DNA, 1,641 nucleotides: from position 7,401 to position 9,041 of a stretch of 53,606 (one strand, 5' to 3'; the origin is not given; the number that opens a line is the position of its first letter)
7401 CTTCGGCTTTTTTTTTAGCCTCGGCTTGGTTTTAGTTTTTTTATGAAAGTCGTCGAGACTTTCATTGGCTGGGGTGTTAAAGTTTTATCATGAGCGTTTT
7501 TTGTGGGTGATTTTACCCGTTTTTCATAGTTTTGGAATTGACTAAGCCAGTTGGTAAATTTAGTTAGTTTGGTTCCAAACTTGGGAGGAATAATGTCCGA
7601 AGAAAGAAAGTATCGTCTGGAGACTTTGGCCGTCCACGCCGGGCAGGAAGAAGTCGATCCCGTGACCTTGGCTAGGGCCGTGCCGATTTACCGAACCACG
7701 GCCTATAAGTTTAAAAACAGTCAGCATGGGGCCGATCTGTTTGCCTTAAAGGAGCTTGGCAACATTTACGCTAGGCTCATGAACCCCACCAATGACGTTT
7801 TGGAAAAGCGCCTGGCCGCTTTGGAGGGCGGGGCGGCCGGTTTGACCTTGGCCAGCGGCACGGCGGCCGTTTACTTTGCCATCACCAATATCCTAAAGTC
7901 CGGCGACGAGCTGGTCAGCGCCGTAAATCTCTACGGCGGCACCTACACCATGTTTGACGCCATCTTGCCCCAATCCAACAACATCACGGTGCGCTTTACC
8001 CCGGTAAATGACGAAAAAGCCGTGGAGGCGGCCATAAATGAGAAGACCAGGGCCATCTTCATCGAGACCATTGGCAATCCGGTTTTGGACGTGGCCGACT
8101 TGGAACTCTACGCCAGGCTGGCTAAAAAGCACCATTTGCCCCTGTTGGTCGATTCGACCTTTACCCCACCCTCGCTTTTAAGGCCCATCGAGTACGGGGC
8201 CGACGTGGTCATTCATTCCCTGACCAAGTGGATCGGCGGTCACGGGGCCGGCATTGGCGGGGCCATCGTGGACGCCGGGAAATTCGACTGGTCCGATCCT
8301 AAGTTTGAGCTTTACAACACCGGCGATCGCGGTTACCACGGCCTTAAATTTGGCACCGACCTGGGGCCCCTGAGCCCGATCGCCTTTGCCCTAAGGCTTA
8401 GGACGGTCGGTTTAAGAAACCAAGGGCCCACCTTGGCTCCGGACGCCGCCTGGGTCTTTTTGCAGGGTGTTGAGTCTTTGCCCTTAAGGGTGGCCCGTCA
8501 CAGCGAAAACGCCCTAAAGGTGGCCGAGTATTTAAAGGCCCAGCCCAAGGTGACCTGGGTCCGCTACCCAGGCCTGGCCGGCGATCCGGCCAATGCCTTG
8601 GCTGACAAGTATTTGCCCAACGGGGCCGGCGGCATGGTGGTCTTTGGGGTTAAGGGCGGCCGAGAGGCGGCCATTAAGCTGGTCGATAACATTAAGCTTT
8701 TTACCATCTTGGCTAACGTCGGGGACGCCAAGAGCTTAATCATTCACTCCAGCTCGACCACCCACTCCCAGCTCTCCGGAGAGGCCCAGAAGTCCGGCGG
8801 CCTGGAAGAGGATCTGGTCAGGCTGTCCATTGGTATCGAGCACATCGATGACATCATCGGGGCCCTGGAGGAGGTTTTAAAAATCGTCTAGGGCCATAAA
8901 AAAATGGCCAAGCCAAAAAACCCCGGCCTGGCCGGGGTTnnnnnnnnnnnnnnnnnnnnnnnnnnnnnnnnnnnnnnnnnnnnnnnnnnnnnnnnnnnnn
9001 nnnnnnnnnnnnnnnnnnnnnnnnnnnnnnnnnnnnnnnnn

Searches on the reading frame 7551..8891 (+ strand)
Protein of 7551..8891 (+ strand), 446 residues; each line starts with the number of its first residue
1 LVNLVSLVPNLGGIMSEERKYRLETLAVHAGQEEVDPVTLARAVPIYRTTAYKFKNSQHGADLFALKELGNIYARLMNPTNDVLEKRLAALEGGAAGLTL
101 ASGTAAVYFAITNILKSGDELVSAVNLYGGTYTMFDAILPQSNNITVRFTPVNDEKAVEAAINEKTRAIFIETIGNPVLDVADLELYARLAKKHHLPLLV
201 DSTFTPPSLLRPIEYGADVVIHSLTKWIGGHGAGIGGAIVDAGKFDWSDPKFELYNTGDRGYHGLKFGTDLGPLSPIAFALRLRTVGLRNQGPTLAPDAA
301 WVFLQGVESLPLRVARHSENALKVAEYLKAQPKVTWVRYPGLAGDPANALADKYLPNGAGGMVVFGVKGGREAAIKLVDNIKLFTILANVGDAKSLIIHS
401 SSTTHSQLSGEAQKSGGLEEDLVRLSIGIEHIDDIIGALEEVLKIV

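Call 31: search_protein_families(library=pfam, proteins=[window:7551-8891:+], max_evalue=0.001)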
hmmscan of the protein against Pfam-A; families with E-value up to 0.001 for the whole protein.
window:7551-8891:+ (446 aa): 4 families
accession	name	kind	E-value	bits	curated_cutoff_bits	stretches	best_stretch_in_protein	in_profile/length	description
PF01053.26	Cys_Met_Meta_PP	-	2.1e-123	412.1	27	1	24-443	1-380/381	Cys/Met metabolism PLP-dependent enzyme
PF01041.23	DegT_DnrJ_EryC1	-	7.5e-08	32.4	19.8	1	78-202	23-146/360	DegT/DnrJ/EryC1/StrS aminotransferase family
PF00155.27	Aminotran_1_2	-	1e-06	28.7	19.7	1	81-204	44-188/361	Aminotransferase class I and II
PF06838.17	Met_gamma_lyase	-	0.00015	20.9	24.2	0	98-245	77-240/405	Methionine gamma-lyase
